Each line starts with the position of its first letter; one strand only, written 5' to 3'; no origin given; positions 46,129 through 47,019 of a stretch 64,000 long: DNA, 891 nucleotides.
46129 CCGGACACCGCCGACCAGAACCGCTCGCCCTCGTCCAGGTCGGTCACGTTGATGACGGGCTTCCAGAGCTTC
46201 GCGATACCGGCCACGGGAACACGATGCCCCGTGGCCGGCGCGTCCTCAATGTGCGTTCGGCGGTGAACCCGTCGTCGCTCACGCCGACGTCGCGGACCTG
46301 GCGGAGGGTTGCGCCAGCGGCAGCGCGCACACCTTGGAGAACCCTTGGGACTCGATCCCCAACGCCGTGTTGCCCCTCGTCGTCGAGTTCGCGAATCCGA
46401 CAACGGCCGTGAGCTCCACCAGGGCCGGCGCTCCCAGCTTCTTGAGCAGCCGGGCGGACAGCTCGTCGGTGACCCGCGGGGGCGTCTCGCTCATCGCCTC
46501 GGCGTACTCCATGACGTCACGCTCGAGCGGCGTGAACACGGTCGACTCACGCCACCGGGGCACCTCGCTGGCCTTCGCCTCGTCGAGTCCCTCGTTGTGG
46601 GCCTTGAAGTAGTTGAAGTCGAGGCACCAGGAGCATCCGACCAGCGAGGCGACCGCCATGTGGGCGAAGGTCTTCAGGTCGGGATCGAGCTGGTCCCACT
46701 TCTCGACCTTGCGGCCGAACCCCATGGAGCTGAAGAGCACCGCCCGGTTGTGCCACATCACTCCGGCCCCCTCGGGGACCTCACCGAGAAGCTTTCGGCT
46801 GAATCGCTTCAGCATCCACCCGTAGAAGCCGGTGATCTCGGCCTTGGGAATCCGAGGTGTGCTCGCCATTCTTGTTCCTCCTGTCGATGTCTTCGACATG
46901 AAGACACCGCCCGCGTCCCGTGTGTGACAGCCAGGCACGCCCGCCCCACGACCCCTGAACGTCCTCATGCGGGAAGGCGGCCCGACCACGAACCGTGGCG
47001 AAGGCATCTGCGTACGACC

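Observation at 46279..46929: Second copy of the ECF41-type promoter drives a distant carboxymuconolactone-decarboxylase gene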

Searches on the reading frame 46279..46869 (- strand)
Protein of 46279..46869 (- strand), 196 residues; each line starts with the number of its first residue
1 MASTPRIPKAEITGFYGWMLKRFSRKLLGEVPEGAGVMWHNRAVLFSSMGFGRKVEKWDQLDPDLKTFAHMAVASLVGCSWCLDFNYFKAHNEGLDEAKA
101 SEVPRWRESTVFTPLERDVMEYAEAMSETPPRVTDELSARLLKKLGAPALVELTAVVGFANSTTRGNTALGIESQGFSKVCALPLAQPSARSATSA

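Call 9: search_protein_families(library=pfam, proteins=[window:46279-46869:-], max_evalue=0.01)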
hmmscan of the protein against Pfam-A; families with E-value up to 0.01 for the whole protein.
window:46279-46869:- (196 aa): 1 family
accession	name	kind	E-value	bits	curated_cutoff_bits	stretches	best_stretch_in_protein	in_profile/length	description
PF02627.25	CMD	-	8.7e-10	38.9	23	1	56-125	14-84/84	Carboxymuconolactone decarboxylase family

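Call 10: search_protein_families(library=ncbifam, proteins=[window:46279-46869:-], max_evalue=0.01)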
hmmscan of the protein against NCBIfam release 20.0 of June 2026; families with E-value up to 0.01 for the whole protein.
window:46279-46869:- (196 aa): 4 families
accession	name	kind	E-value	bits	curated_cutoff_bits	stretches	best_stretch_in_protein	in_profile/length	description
NF053654.1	GroundWater_YciW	equivalog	1.1e-18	67.6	310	1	54-177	53-176/179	YciW-related (seleno)protein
NF041238.1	AhpD_rel_CFYUT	equivalog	0.0051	16.1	175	1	115-175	276-336/357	alkylhydroperoxidase-related (seleno)protein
TIGR00778.1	ahpD_dom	domain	0.0054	16.2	27.8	0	62-109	4-51/51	alkylhydroperoxidase AhpD family core domain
TIGR01926.1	peroxid_rel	subfamily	0.0055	16.5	81.8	1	71-172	71-173/178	peroxidase-related enzyme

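Call 15: find_homologous_proteins(query=window:46279-46869:-, max_evalue=1e-20)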
Query window:46279-46869:- (196 aa): 7965 proteins with E <= 1e-20 among 8000 candidates; the best 120 are listed.
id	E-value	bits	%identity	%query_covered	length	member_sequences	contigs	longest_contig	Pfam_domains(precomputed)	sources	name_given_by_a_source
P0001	2.4e-118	410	93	100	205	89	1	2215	PF02627.26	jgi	jgi:AhpD family alkylhydroperoxidase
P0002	2.7e-116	404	91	100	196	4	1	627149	PF02627.26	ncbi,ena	-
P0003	1.0e-115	402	91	100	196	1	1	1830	PF02627.26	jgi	jgi:AhpD family alkylhydroperoxidase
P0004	1.2e-115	402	91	100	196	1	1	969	PF02627.26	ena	-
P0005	2.2e-115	401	91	100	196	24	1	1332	PF02627.26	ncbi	-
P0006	6.5e-115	399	91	100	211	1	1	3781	PF02627.26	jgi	jgi:AhpD family alkylhydroperoxidase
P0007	7.4e-115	399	91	100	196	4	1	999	PF02627.26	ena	-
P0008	2.1e-113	394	89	100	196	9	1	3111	PF02627.26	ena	-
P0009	4.7e-113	393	91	100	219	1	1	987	PF02627.26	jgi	jgi:AhpD family alkylhydroperoxidase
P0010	2.1e-112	391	87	100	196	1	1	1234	PF02627.26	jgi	jgi:AhpD family alkylhydroperoxidase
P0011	3.0e-112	391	89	100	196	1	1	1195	PF02627.26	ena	-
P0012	3.8e-112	390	89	100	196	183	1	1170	PF02627.26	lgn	-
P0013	1.2e-111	389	88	100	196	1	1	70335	PF02627.26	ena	-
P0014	2.3e-111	388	87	100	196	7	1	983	PF02627.26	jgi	jgi:AhpD family alkylhydroperoxidase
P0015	3.6e-111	387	88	99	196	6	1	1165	PF02627.26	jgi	-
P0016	6.5e-111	386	88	99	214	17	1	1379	PF02627.26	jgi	jgi:alkylhydroperoxidase family enzyme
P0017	7.3e-111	386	89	100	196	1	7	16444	PF02627.26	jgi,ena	jgi:AhpD family alkylhydroperoxidase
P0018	9.5e-111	386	87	100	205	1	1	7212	PF02627.26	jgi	jgi:AhpD family alkylhydroperoxidase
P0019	1.2e-110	385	88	100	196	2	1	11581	PF02627.26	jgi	jgi:AhpD family alkylhydroperoxidase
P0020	1.9e-110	385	87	100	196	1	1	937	PF02627.26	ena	-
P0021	4.1e-110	384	88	100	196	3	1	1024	PF02627.26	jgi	jgi:alkylhydroperoxidase family enzyme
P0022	4.4e-110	383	88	100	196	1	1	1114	PF02627.26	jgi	jgi:AhpD family alkylhydroperoxidase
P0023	4.6e-110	383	85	100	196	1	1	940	PF02627.26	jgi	jgi:AhpD family alkylhydroperoxidase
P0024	1.0e-109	382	87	100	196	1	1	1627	PF02627.26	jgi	jgi:AhpD family alkylhydroperoxidase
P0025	1.2e-109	382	87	100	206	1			PF02627.26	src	-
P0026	2.1e-109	381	86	100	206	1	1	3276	PF02627.26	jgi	jgi:AhpD family alkylhydroperoxidase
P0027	3.1e-109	381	87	100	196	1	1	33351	PF02627.26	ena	-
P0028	4.8e-109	380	86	100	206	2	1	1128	PF02627.26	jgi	jgi:AhpD family alkylhydroperoxidase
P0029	5.5e-109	380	86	100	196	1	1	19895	PF02627.26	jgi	jgi:alkylhydroperoxidase family enzyme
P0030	8.0e-109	379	74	97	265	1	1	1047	PF02627.26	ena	-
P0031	8.4e-109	379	88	100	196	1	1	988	PF02627.26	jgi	jgi:AhpD family alkylhydroperoxidase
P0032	9.5e-109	379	86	100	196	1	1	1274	PF02627.26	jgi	jgi:AhpD family alkylhydroperoxidase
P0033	1.2e-108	379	86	99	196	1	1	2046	PF02627.26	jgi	jgi:alkylhydroperoxidase family enzyme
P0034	1.4e-108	379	86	100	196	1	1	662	PF02627.26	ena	-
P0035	1.6e-108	378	84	100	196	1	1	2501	PF02627.26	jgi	jgi:AhpD family alkylhydroperoxidase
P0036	2.2e-108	378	84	100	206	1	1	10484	PF02627.26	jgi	jgi:alkylhydroperoxidase family enzyme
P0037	6.5e-108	376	84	100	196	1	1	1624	PF02627.26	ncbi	-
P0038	6.7e-108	376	85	100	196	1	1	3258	PF02627.26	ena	-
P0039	7.8e-108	376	84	100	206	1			PF02627.26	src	-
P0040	9.9e-108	376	85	100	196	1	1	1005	PF02627.26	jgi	jgi:alkylhydroperoxidase family enzyme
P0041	1.0e-107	376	85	100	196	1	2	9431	PF02627.26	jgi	jgi:alkylhydroperoxidase family enzyme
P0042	1.4e-107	375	84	100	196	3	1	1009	PF02627.26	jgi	jgi:alkylhydroperoxidase family enzyme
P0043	3.5e-107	374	85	99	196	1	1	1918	PF02627.26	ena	-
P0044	3.7e-107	374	85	100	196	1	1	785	PF02627.26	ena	-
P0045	4.1e-107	374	84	100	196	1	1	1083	PF02627.26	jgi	-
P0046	4.6e-107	374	86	100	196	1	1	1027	PF02627.26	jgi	-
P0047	4.6e-107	374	85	100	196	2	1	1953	PF02627.26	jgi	jgi:alkylhydroperoxidase family enzyme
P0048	4.7e-107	374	84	100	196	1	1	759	PF02627.26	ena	-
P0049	5.5e-107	373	84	99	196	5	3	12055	PF02627.26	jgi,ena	jgi:AhpD family alkylhydroperoxidase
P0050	7.0e-107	373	83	100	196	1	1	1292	PF02627.26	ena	-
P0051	7.4e-107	373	85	100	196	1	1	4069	PF02627.26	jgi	-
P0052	1.1e-106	372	85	100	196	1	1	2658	PF02627.26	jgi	jgi:AhpD family alkylhydroperoxidase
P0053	1.5e-106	372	83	100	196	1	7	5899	PF02627.26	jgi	jgi:alkylhydroperoxidase family enzyme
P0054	1.8e-106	372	84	100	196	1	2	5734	PF02627.26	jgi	jgi:AhpD family alkylhydroperoxidase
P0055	1.8e-106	372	84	100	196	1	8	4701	PF02627.26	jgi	jgi:AhpD family alkylhydroperoxidase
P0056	2.0e-106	372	85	100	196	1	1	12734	PF02627.26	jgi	jgi:AhpD family alkylhydroperoxidase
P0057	2.5e-106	371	85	100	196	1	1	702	PF02627.26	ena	-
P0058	2.6e-106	371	84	100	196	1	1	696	PF02627.26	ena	-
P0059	2.7e-106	371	84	100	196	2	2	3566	PF02627.26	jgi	jgi:AhpD family alkylhydroperoxidase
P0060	2.8e-106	371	84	99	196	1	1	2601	PF02627.26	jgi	jgi:AhpD family alkylhydroperoxidase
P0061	3.1e-106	371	84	100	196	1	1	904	PF02627.26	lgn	-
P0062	3.2e-106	371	85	100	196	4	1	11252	PF02627.26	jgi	jgi:alkylhydroperoxidase family enzyme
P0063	3.9e-106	371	83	100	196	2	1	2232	PF02627.26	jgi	jgi:alkylhydroperoxidase family enzyme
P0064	4.1e-106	371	83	100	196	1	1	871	PF02627.26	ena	-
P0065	4.8e-106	370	83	100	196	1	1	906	PF02627.26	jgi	jgi:AhpD family alkylhydroperoxidase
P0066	5.2e-106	370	85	100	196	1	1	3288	PF02627.26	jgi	-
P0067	5.6e-106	370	84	100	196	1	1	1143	PF02627.26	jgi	jgi:alkylhydroperoxidase family enzyme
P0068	6.0e-106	370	82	100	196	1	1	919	PF02627.26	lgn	-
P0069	7.8e-106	370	83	100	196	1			PF02627.26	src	-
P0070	8.1e-106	370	83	100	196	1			PF02627.26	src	-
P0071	9.9e-106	369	83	99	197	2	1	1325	PF02627.26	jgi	jgi:AhpD family alkylhydroperoxidase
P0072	1.4e-105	369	84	99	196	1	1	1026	PF02627.26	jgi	jgi:AhpD family alkylhydroperoxidase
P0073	1.4e-105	369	83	99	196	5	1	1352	PF02627.26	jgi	jgi:AhpD family alkylhydroperoxidase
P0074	1.7e-105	369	83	100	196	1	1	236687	PF02627.26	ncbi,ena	-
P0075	1.8e-105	368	84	100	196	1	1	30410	PF02627.26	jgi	jgi:AhpD family alkylhydroperoxidase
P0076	1.9e-105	368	85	100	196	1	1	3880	PF02627.26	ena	-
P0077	1.9e-105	368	82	99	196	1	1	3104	PF02627.26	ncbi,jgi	jgi:alkylhydroperoxidase family enzyme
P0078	2.4e-105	368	82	100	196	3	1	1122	PF02627.26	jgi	jgi:AhpD family alkylhydroperoxidase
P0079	2.5e-105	368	83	100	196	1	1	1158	PF02627.26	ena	-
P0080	3.8e-105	367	83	100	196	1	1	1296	PF02627.26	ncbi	-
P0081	4.2e-105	367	82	100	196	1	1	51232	PF02627.26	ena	-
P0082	4.3e-105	367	82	100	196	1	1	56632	PF02627.26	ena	-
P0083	4.6e-105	367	83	100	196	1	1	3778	PF02627.26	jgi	jgi:AhpD family alkylhydroperoxidase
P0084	4.7e-105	367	83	100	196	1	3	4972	PF02627.26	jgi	jgi:alkylhydroperoxidase family enzyme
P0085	4.7e-105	367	83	100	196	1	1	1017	PF02627.26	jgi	jgi:alkylhydroperoxidase family enzyme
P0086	4.8e-105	367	83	100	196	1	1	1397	PF02627.26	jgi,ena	-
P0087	5.1e-105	367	84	100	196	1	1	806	PF02627.26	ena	-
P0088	5.6e-105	367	83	100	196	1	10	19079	PF02627.26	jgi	jgi:AhpD family alkylhydroperoxidase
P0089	6.3e-105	367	82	100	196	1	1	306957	PF02627.26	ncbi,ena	-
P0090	7.1e-105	366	83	100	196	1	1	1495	PF02627.26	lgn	-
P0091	7.6e-105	366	84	100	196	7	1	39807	PF02627.26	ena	-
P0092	7.8e-105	366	84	100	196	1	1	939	PF02627.26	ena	-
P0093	9.2e-105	366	82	99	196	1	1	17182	PF02627.26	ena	-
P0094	9.4e-105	366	82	100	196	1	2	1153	PF02627.26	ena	-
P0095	1.3e-104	366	82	99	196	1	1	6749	PF02627.26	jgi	jgi:AhpD family alkylhydroperoxidase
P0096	1.4e-104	366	82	100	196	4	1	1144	PF02627.26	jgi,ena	jgi:alkylhydroperoxidase family enzyme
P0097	1.9e-104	365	84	100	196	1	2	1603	PF02627.26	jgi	jgi:AhpD family alkylhydroperoxidase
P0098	2.6e-104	365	84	99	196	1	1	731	PF02627.26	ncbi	-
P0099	3.0e-104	364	82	100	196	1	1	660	PF02627.26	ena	-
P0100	3.7e-104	364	83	100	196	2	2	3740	PF02627.26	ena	-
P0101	3.8e-104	364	82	100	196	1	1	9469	PF02627.26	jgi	jgi:alkylhydroperoxidase family enzyme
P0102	4.4e-104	364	82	98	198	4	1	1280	PF02627.26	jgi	jgi:AhpD family alkylhydroperoxidase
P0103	4.6e-104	364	83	100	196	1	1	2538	PF02627.26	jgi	jgi:AhpD family alkylhydroperoxidase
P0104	4.9e-104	364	81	99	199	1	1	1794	PF02627.26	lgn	-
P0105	5.0e-104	364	83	99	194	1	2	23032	PF02627.26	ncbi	ncbi:MAG: carboxymuconolactone decarboxylase family protein [Acidimicrobiales bacterium]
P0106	5.9e-104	364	83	100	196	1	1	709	PF02627.26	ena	-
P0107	6.2e-104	363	82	100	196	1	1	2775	PF02627.26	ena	-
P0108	6.5e-104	363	83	100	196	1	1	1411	PF02627.26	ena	-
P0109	6.9e-104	363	85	99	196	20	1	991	PF02627.26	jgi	jgi:AhpD family alkylhydroperoxidase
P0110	8.6e-104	363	83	100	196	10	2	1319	PF02627.26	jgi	jgi:alkylhydroperoxidase family enzyme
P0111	1.5e-103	362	84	99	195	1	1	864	PF02627.26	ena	-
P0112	1.8e-103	362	82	100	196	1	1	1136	PF02627.26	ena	-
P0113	1.9e-103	362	81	100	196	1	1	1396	PF02627.26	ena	-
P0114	2.8e-103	361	82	99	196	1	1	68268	PF02627.26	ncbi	-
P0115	3.1e-103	361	82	100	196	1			PF02627.26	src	-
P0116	3.4e-103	361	82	100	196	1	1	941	PF02627.26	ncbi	-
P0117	3.4e-103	361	82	97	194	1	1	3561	PF02627.26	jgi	jgi:AhpD family alkylhydroperoxidase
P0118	3.6e-103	361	83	100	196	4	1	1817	PF02627.26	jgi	jgi:AhpD family alkylhydroperoxidase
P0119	3.9e-103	361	83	100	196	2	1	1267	PF02627.26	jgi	-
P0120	4.0e-103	361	81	100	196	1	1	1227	PF02627.26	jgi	jgi:AhpD family alkylhydroperoxidase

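Call 16: find_encoding_contigs(protein=window:46279-46869:-, flank=10000, max_places=4)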
Protein window:46279-46869:- (196 aa): no gene with exactly this product is on record in the collection.

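Call 17: find_encoding_contigs(protein=P0002, flank=10000, max_places=4)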
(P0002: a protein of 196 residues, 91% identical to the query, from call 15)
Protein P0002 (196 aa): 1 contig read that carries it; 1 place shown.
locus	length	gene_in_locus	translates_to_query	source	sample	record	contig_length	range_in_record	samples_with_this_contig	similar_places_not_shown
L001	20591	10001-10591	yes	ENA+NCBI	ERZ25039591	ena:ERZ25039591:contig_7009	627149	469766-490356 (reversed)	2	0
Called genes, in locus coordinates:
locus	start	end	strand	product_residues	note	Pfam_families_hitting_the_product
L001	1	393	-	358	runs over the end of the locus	PF20030:bpMoxR, PF07726:AAA_3, PF07728:AAA_5, PF17863:AAA_lid_2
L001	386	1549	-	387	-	PF14258:DUF4350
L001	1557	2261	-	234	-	PF13559:DUF4129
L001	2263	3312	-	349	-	-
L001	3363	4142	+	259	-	PF13489:Methyltransf_23, PF08241:Methyltransf_11, PF08242:Methyltransf_12, PF13649:Methyltransf_25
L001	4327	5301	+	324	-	PF01087:GalP_UDP_transf, PF16268:DUF4921, PF02744:GalP_UDP_tr_C, PF01230:HIT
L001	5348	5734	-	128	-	PF18029:Glyoxalase_6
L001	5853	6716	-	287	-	PF00590:TP_methylase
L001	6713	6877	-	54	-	PF02643:DUF192 (weak)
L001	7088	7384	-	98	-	PF07045:DUF1330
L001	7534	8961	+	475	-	PF02557:VanY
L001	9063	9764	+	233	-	-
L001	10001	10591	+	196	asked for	PF02627:CMD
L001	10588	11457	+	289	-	PF04542:Sigma70_r2, PF04545:Sigma70_r4 (weak), PF08281:Sigma70_r4_2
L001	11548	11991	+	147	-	PF18029:Glyoxalase_6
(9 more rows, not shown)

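Call 20: find_encoding_contigs(protein=P0013, flank=6000, max_places=3)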
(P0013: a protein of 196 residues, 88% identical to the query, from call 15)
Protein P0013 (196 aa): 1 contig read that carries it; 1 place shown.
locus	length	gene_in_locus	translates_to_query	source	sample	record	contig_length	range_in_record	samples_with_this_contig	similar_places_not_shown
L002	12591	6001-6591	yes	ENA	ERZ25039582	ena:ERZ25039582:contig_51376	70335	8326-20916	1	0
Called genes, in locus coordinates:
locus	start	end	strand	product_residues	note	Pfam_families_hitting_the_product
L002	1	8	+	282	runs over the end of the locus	-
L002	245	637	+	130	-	-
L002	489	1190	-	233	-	-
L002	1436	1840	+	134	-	-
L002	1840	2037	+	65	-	-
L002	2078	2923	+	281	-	-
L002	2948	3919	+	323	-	PF00196:GerE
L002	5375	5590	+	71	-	-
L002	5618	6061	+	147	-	PF00211:Guanylate_cyc (weak)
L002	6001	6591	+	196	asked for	PF02627:CMD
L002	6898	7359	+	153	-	PF04545:Sigma70_r4, PF08281:Sigma70_r4_2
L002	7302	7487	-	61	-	-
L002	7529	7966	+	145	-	PF00582:Usp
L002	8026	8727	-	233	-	-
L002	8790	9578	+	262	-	PF04389:Peptidase_M28, PF01546:Peptidase_M20 (weak)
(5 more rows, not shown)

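Call 21: find_encoding_contigs(protein=P0074, flank=6000, max_places=3)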
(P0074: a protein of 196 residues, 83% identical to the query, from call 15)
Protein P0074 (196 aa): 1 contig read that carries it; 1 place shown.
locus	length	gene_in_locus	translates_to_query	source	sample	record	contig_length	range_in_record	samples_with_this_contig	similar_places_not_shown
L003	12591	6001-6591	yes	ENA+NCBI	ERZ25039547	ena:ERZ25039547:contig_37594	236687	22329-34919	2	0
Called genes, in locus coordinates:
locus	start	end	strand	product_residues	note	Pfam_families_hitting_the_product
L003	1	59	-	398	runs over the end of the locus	PF18029:Glyoxalase_6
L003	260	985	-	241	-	-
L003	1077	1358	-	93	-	-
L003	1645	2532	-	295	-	PF00561:Abhydrolase_1, PF12146:Hydrolase_4, PF12697:Abhydrolase_6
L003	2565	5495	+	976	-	PF13191:AAA_16, PF13401:AAA_22 (faint), PF13424:TPR_12 (faint)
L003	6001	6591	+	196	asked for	PF02627:CMD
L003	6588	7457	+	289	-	PF04542:Sigma70_r2, PF04545:Sigma70_r4 (weak), PF08281:Sigma70_r4_2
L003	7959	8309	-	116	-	-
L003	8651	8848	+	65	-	-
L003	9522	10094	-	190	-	PF12710:HAD (weak)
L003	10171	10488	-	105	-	-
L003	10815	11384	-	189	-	PF01872:RibD_C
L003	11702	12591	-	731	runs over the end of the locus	PF17191:RecG_wedge, PF01336:tRNA_anti-codon, PF00270:DEAD, PF04851:ResIII (faint), PF00271:Helicase_C, PF19833:RecG_dom3_C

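Call 22: find_encoding_contigs(protein=P0089, flank=6000, max_places=3)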
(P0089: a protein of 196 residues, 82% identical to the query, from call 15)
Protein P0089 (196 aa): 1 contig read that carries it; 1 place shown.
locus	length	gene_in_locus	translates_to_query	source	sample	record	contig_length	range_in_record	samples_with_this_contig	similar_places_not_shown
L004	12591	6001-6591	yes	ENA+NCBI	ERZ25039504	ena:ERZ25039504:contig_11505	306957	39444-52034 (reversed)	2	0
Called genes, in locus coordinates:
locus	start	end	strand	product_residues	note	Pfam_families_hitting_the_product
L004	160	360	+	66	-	-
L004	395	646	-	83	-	PF14145:YrhK (weak)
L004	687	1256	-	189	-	PF04542:Sigma70_r2, PF08281:Sigma70_r4_2, PF04545:Sigma70_r4 (weak)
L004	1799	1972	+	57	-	-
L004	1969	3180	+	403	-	PF02771:Acyl-CoA_dh_N (weak), PF00441:Acyl-CoA_dh_1 (weak), PF08028:Acyl-CoA_dh_2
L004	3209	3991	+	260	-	PF00561:Abhydrolase_1, PF12697:Abhydrolase_6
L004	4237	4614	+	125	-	-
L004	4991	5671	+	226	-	PF02826:2-Hacid_dh_C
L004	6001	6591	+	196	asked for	PF02627:CMD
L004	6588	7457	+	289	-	PF04542:Sigma70_r2, PF04545:Sigma70_r4 (weak), PF08281:Sigma70_r4_2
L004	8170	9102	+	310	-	PF02518:HATPase_c (faint), PF07730:HisKA_3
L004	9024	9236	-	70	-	-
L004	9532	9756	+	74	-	PF00196:GerE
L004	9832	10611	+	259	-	PF00005:ABC_tran, PF13304:AAA_21 (weak)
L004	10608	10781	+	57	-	-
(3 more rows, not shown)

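Call 64: find_encoding_contigs(protein=P0001, flank=3000, max_places=6)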
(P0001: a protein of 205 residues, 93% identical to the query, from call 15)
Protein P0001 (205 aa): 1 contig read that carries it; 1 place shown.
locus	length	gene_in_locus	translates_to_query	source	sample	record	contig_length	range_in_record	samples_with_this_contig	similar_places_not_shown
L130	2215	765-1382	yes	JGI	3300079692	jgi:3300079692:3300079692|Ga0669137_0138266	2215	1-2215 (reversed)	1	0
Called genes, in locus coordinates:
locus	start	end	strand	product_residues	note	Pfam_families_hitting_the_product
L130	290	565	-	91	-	-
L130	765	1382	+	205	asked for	PF02627:CMD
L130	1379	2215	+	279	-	?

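Call 65: find_encoding_contigs(protein=P0006, flank=3000, max_places=4)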
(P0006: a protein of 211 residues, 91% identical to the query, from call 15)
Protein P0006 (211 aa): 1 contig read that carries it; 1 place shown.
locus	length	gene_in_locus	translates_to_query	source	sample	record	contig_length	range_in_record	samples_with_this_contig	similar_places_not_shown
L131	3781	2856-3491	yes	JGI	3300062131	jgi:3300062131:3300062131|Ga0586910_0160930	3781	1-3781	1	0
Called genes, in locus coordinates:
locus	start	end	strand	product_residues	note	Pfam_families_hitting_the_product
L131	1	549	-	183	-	?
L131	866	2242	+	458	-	PF01565:FAD_binding_4, PF08031:BBE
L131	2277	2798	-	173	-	PF00583:Acetyltransf_1, PF13673:Acetyltransf_10, PF13508:Acetyltransf_7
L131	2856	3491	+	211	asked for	PF02627:CMD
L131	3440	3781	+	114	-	?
